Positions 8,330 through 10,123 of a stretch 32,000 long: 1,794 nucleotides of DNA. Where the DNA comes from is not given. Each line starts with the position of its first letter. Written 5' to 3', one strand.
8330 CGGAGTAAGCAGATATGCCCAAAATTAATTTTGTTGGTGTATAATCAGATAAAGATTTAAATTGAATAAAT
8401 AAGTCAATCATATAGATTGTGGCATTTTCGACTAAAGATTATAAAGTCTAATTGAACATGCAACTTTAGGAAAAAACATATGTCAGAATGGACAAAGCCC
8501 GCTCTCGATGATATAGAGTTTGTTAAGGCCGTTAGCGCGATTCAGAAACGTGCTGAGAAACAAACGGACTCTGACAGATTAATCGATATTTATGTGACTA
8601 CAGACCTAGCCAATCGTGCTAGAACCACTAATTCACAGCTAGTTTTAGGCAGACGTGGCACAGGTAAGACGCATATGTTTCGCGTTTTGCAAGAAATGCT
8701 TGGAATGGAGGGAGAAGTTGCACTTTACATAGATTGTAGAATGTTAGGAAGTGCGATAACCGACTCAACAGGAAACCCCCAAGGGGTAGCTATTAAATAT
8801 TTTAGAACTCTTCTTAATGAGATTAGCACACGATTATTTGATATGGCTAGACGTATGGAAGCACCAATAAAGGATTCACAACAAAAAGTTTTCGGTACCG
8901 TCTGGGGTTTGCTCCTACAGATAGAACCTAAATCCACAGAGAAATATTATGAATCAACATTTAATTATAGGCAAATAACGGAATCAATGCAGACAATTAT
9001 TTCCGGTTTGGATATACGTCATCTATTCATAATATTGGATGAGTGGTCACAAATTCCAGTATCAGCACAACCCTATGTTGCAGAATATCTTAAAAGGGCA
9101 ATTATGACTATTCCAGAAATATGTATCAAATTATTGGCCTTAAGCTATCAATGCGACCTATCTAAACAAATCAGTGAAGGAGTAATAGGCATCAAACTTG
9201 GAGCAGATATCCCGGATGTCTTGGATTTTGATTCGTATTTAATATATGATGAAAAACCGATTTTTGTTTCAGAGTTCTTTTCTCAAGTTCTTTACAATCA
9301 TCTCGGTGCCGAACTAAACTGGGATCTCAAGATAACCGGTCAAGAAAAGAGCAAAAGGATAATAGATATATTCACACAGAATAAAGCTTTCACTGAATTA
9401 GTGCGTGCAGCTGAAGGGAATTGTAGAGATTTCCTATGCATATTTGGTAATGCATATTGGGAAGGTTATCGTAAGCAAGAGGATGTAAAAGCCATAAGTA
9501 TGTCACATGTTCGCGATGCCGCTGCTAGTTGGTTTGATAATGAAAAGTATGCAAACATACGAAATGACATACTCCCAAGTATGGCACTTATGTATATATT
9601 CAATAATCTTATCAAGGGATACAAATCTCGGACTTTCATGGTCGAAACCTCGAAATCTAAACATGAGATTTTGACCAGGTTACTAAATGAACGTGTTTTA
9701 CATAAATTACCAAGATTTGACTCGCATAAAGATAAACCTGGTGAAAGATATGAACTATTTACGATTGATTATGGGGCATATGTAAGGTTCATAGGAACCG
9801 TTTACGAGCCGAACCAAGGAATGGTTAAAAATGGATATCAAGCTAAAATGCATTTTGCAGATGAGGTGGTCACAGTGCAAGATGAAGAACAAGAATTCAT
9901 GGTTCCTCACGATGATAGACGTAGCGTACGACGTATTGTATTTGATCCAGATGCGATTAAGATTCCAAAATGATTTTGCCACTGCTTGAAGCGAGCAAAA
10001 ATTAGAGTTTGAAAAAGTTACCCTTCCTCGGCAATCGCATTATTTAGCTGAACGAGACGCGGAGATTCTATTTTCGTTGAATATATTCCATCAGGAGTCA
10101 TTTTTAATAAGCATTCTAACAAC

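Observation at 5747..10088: The uvrB 3' end occurs three times and brackets two cargo islets: a tandem insertion hotspot inside a DNA-repair gene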

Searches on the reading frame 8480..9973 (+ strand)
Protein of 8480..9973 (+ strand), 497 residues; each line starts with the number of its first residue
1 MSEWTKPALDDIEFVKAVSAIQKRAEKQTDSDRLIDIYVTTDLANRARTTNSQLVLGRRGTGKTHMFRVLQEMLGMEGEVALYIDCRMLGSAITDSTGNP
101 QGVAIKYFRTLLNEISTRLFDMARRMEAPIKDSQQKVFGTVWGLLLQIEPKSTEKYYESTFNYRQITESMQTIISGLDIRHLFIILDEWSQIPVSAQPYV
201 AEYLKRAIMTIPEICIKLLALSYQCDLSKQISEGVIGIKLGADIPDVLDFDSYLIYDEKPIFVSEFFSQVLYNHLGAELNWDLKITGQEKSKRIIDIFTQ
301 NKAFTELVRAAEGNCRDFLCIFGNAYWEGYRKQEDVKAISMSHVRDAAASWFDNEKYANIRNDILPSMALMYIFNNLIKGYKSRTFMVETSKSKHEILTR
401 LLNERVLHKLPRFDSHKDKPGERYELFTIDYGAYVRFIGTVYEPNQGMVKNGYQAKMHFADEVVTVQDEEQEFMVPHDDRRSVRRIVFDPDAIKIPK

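Call 10: search_protein_families(library=pfam, proteins=[window:8480-9973:+])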
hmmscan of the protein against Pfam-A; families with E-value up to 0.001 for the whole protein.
window:8480-9973:+ (497 aa): 1 family
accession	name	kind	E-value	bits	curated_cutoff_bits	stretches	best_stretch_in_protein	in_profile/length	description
PF24389.1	ORC-CDC6-like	-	1.5e-09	37.6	27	1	23-71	6-53/571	ORC-CDC6-like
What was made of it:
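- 8327..10125 (+): Islet 2: AT-rich block (GC 0.37) holding the single ORC/CDC6-like P-loop NTPase gene (8480-9973). Candidate defence or MGE-associated gene. Pfam PF24389 (call 10).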

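Call 28: search_protein_families(library=padloc, proteins=[window:8480-9973:+], max_evalue=0.01)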
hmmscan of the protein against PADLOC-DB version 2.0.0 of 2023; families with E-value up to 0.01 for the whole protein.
window:8480-9973:+ (497 aa): 2 families
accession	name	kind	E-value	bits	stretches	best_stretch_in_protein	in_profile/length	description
PDLC04140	mad8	-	0.00018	19.1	1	54-194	31-205/314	mads_8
PDLC01994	RtcR_PspF1--CARF_AAA_HTH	-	0.003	14.7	1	53-96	184-225/468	-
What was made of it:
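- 8327..10125 (+): Weak PADLOC hit mad8 (call 28).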

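Call 31: find_encoding_contigs(protein=window:8480-9973:+, flank=10000, max_places=10)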
Protein window:8480-9973:+ (497 aa): 5 contigs read that carry it; 4 places shown.
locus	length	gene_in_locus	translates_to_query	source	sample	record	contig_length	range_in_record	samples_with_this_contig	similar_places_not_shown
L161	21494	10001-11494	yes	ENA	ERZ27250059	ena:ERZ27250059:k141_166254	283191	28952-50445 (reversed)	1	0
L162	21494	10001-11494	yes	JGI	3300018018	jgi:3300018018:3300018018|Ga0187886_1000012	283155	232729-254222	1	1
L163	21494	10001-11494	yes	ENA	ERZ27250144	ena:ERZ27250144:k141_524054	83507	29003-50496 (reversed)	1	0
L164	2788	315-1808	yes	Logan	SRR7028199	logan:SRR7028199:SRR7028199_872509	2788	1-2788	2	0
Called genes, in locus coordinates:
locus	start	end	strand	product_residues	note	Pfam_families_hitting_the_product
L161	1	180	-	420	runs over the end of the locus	PF07690:MFS_1, PF13347:MFS_2, PF07690:MFS_1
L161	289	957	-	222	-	-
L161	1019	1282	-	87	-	PF05016:ParE_toxin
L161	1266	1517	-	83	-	PF19807:DUF6290 (weak)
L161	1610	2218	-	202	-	PF09335:VTT_dom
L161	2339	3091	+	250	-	PF20772:TACO1_YebC_N, PF01709:Transcrip_reg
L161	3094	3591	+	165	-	PF02075:RuvC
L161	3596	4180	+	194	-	PF01330:RuvA_N, PF00633:HHH (faint), PF14520:HHH_5, PF07499:RuvA_C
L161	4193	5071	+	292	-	PF02646:RmuC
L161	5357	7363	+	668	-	PF00270:DEAD (faint), PF04851:ResIII, PF17757:UvrB_inter, PF27431:UvrB_3rd, PF00271:Helicase_C, PF12344:UvrB, PF02151:UVR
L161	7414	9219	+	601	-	PF02730:AFOR_N, PF01314:AFOR_C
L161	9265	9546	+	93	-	PF02597:ThiS (weak)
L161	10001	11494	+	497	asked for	PF24389:ORC-CDC6-like (weak)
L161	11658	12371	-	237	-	PF00561:Abhydrolase_1, PF12697:Abhydrolase_6, PF00756:Esterase (weak), PF12146:Hydrolase_4, PF08386:Abhydrolase_4 (weak)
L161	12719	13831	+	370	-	PF03060:NMO, PF01070:FMN_dh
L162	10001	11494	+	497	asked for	PF24389:ORC-CDC6-like (weak)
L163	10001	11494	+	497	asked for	PF24389:ORC-CDC6-like (weak)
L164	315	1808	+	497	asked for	PF24389:ORC-CDC6-like (weak)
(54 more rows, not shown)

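Call 47: find_homologous_proteins(query=window:8480-9973:+, max_evalue=0.00001)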
Query window:8480-9973:+ (497 aa): 1309 proteins with E <= 0.00001 among 6263 candidates; the best 120 are listed.
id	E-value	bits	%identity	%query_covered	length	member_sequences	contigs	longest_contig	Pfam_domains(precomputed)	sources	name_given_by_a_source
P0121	0.0e+0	1130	100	100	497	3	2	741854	PF24389.2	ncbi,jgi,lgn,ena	ncbi:MAG: hypothetical protein ABSB38_01255 [Dehalococcoidia bacterium]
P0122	6.9e-217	739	68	100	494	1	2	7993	PF24389.2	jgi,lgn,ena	-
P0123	9.2e-217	739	66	100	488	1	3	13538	PF13191.13,PF24389.2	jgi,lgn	jgi:hypothetical protein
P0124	2.0e-215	734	66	100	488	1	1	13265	PF13191.13,PF24389.2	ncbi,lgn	-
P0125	3.9e-214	730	65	100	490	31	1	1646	PF24389.2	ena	-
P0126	2.7e-212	724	66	100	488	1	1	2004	PF24389.2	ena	-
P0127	3.8e-212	723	64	100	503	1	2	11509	PF24389.2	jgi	-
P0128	3.3e-209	714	65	100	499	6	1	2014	PF24389.2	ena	-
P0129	5.7e-209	713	65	100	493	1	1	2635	PF13191.13,PF24389.2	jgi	jgi:hypothetical protein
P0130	5.5e-208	710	65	100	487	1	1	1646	PF24389.2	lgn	-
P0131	5.8e-205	700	65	100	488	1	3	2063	PF24389.2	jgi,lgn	-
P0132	2.9e-203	694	67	94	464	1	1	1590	PF24389.2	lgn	-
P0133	1.3e-202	692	65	99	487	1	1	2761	PF24389.2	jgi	-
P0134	1.6e-202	692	64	100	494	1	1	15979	PF13401.13,PF01637.25,PF24389.2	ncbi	-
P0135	2.0e-201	688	62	100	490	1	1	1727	PF24389.2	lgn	-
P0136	3.8e-201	687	63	100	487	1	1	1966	PF24389.2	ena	-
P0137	3.4e-199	681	61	100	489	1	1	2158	PF13191.13,PF24389.2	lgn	-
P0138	2.4e-198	678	61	100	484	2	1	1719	PF24389.2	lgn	-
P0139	3.8e-197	674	63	99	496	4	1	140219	PF24389.2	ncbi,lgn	-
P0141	6.8e-181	620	57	100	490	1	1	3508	PF13191.13,PF24389.2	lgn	-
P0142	2.2e-178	612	57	100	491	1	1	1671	PF13191.13,PF24389.2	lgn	-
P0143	1.9e-175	602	56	98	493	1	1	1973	PF24389.2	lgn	-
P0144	4.2e-170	585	56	97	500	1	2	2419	PF24389.2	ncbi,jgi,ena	-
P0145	3.0e-165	569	53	97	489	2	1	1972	PF13191.13,PF24389.2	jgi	jgi:hypothetical protein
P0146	1.6e-164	566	52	97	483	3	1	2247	PF13191.13,PF24389.2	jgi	jgi:hypothetical protein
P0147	3.7e-164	565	53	98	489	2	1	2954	PF13191.13,PF24389.2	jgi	-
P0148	1.8e-163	563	53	97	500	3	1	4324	PF13191.13,PF24389.2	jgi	jgi:hypothetical protein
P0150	2.7e-158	546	51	97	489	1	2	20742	PF24389.2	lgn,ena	-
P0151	2.2e-151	523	47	99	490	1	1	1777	PF24389.2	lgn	-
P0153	1.7e-150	520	49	98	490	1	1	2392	PF13191.13,PF24389.2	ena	-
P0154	4.1e-150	519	50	98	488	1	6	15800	PF13191.13,PF24389.2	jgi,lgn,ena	jgi:hypothetical protein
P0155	1.1e-149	517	50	97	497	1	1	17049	PF24389.2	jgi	jgi:hypothetical protein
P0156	2.7e-149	516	51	98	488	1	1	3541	PF13191.13,PF24389.2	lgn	-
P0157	1.0e-147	511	50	99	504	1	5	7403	PF13191.13,PF24389.2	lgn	-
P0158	1.2e-147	511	48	98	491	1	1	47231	PF13191.13,PF24389.2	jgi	jgi:hypothetical protein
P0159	1.9e-147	510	49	98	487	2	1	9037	PF24389.2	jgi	jgi:hypothetical protein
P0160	7.6e-147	508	48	100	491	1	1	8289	PF13191.13,PF24389.2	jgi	jgi:hypothetical protein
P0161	1.5e-146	507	49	100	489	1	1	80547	PF13191.13,PF24389.2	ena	-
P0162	2.3e-146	507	50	99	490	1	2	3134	PF13401.13,PF24389.2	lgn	-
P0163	3.6e-146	506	46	98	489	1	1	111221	PF24389.2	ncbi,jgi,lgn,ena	ncbi:MAG: hypothetical protein ABSA10_00635 [Anaerolineales bacterium]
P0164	3.8e-146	506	50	98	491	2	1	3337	PF24389.2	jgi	-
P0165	6.0e-146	505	49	98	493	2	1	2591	PF24389.2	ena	-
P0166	1.2e-145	504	66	69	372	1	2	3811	PF24389.2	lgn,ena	-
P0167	2.2e-145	503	48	100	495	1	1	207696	PF13191.13,PF24389.2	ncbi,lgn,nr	ncbi:MAG: hypothetical protein KatS3mg105_4113 [Gemmatales bacterium]|nr:MAG: hypothetical protein K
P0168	3.4e-145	503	47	97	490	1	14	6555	PF13191.13,PF24389.2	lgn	-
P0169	7.6e-145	502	47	98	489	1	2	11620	PF24389.2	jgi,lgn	jgi:hypothetical protein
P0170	1.3e-144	501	49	97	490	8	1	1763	PF13191.13,PF24389.2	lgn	-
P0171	1.5e-144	501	48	97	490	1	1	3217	PF24389.2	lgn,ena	-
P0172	2.0e-144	500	49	97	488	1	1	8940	PF13401.13,PF24389.2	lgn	-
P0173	2.9e-144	500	50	98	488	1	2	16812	PF24389.2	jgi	jgi:hypothetical protein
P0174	3.0e-144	500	48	97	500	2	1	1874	PF13191.13,PF24389.2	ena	-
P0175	1.7e-143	497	49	97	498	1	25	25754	PF13191.13,PF24389.2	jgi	jgi:hypothetical protein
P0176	2.1e-143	497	48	97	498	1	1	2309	PF13191.13,PF24389.2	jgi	jgi:hypothetical protein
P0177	8.9e-143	495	48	98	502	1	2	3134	PF13191.13,PF24389.2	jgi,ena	-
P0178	1.2e-142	494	46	100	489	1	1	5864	PF24389.2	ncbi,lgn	-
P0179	6.3e-142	492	48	97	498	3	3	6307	PF13191.13,PF24389.2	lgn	-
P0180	8.7e-142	491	48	96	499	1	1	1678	PF13191.13,PF24389.2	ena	-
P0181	9.4e-142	491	49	97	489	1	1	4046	PF24389.2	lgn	-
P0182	1.2e-141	491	48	98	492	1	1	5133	PF13191.13,PF24389.2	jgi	-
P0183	1.5e-140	487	48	98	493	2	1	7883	PF13191.13,PF24389.2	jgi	-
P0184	2.4e-140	487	47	97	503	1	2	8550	PF13191.13,PF24389.2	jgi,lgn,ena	-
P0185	3.0e-140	486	47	98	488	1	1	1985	PF24389.2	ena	-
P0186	1.4e-139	484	48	98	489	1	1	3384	PF13191.13,PF24389.2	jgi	jgi:hypothetical protein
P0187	3.2e-139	483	47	96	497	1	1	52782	PF13191.13,PF24389.2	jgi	-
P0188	4.1e-138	479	46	99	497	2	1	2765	PF13191.13,PF24389.2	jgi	jgi:hypothetical protein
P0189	4.7e-138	479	44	98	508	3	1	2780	PF24389.2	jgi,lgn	jgi:hypothetical protein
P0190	6.2e-138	479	47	97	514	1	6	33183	PF13191.13,PF24389.2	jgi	jgi:hypothetical protein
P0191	8.5e-137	475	47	98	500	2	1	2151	PF13191.13,PF24389.2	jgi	jgi:hypothetical protein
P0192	1.1e-136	475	46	99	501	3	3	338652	PF13191.13,PF24389.2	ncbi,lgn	ncbi:MAG: AAA family ATPase [Pirellulales bacterium]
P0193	4.1e-136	473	45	98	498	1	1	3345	PF13401.13,PF13191.13,PF24389.2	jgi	jgi:hypothetical protein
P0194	9.4e-136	472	45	98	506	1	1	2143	PF13191.13,PF24389.2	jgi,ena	-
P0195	1.2e-135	471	48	97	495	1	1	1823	PF13401.13,PF13191.13,PF24389.2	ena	-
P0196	8.9e-135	468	47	97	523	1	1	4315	PF13191.13,PF24389.2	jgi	jgi:hypothetical protein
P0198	7.7e-134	465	46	99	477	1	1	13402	PF13191.13,PF24389.2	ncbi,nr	ncbi:MAG: ATP-binding protein [Phycisphaerales bacterium]|nr:ATP-binding protein [Phycisphaerales ba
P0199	1.0e-133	465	50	85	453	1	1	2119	PF13191.13,PF24389.2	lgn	-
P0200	3.9e-132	460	47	96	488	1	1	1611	PF24389.2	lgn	-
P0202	1.4e-131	458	53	84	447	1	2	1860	PF13401.13,PF13191.13,PF24389.2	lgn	-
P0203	1.9e-131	457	45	98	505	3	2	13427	PF13191.13,PF24389.2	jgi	-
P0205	5.1e-130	453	44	99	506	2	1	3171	PF13191.13,PF24389.2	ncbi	-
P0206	1.0e-129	452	45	99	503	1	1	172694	PF13191.13,PF24389.2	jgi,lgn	-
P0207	5.5e-128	446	45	98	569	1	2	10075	PF13401.13,PF13191.13,PF24389.2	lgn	-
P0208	9.6e-128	445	45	98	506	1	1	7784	PF13191.13,PF24389.2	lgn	-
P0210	3.8e-126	440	44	97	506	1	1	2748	PF13191.13,PF24389.2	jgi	jgi:hypothetical protein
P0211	2.5e-124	434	43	97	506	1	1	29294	PF13191.13,PF24389.2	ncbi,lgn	-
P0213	4.8e-124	433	44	97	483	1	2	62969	PF24389.2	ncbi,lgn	-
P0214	2.9e-122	427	45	97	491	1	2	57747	PF24389.2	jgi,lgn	jgi:hypothetical protein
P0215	5.9e-122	426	43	98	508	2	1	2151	PF13191.13,PF24389.2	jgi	-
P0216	7.3e-122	426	44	98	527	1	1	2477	PF24389.2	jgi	jgi:hypothetical protein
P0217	4.4e-120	420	43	98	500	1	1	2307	PF24389.2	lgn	-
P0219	2.0e-116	408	43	87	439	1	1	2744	PF13191.13,PF24389.2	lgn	-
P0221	8.5e-115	402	42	97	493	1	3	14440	PF13191.13,PF24389.2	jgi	jgi:energy-coupling factor transporter ATP-binding protein EcfA2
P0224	7.1e-112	393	47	78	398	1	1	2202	PF24389.2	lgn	-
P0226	3.1e-106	374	49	70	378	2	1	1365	PF13191.13,PF24389.2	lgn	-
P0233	8.5e-98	346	49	68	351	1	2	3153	PF13191.13,PF24389.2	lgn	-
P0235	1.2e-94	336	48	64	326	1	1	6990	PF13191.13,PF24389.2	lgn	-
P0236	3.6e-94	334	38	96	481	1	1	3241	PF24389.2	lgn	-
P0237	5.4e-94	334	43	74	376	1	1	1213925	PF13401.13,PF13191.13,PF24389.2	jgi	jgi:hypothetical protein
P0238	2.1e-85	305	37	96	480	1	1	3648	PF24389.2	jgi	jgi:hypothetical protein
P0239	2.1e-83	299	37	95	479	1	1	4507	PF24389.2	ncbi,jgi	-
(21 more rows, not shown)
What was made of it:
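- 8327..10125 (+): 1309 homologues; those with phylum labels include Planctomycetota and Chloroflexota (call 47).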

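Call 48: find_encoding_contigs(protein=P0122, flank=8000, max_places=3)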
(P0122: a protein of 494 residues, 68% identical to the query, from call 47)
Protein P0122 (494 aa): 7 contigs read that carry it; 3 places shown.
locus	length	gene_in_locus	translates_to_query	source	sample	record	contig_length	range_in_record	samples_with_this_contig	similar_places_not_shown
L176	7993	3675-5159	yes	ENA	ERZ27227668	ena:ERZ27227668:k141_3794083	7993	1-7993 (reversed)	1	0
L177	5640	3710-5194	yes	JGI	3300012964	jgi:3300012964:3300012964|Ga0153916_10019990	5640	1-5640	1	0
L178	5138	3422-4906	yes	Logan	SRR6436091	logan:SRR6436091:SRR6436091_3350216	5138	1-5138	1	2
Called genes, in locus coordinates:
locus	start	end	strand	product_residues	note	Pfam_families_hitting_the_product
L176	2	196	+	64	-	?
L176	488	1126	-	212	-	PF01612:DNA_pol_A_exo1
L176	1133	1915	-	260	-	-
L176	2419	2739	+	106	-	-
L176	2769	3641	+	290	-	PF06114:Peptidase_M78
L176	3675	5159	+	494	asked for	PF24389:ORC-CDC6-like (faint)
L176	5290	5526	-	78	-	PF12844:HTH_19, PF13560:HTH_31 (weak), PF01381:HTH_3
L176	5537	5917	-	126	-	PF09946:DUF2178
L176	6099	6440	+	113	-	-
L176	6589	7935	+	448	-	PF06500:FrsA-like (weak), PF12697:Abhydrolase_6 (weak)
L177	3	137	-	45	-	?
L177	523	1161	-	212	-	PF01612:DNA_pol_A_exo1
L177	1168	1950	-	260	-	-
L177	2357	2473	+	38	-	-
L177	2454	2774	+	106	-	-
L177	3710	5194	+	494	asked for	PF24389:ORC-CDC6-like (faint)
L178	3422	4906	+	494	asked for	PF24389:ORC-CDC6-like (faint)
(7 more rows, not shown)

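Call 49: find_encoding_contigs(protein=P0124, flank=8000, max_places=3)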
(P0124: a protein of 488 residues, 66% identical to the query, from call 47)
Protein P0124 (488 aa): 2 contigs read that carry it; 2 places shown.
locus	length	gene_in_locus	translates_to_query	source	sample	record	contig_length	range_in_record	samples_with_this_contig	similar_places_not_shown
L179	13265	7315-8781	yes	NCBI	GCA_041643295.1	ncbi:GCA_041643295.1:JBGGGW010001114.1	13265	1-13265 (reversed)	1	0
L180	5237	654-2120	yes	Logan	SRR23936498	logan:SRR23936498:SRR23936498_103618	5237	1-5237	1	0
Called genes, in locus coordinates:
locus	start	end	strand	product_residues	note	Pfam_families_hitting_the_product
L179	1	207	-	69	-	?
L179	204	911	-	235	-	-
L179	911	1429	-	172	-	-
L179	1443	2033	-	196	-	PF20362:DUF6657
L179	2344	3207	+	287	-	PF02645:DegV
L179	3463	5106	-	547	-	PF00239:Resolvase, PF07508:Recombinase, PF13408:Zn_ribbon_recom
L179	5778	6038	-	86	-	-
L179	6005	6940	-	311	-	PF00589:Phage_integrase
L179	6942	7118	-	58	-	-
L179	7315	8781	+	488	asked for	PF24389:ORC-CDC6-like (faint), PF13191:AAA_16 (faint)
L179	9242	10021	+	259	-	-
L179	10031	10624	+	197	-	-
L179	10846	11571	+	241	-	-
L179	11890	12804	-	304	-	PF04556:DpnII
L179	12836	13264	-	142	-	?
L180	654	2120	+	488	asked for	PF24389:ORC-CDC6-like (faint), PF13191:AAA_16 (faint)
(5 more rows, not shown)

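Call 50: find_encoding_contigs(protein=P0139, flank=8000, max_places=3)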
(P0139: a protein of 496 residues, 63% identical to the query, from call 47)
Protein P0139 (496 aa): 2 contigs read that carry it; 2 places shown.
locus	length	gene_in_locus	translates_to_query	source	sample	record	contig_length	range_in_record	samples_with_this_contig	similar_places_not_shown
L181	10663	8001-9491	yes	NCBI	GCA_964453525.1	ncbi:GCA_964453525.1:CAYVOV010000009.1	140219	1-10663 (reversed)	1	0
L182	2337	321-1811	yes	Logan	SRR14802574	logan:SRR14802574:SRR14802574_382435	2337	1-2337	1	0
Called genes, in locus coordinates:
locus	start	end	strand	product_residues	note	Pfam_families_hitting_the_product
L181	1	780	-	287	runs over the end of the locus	PF01048:PNP_UDP_1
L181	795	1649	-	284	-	-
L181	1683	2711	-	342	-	PF01008:IF-2B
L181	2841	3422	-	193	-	PF01195:Pept_tRNA_hydro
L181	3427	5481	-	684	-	PF22745:Nlig-Ia, PF01653:DNA_ligase_aden, PF03120:OB_DNA_ligase, PF03119:DNA_ligase_ZBD, PF12826:HHH_2, PF14520:HHH_5, PF00533:BRCT, PF12738:PTCB-BRCT (weak), +1 more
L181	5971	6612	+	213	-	PF02517:Rce1-like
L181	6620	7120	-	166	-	PF00583:Acetyltransf_1, PF13673:Acetyltransf_10 (weak), PF13508:Acetyltransf_7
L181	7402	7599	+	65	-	-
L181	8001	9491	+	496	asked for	PF24389:ORC-CDC6-like (faint)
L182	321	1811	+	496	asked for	PF24389:ORC-CDC6-like (faint)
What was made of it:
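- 8327..10125 (+): The three homologue contexts examined are unrelated to uvrB and include one beside integrases and a DpnII-family gene (calls 48-50).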
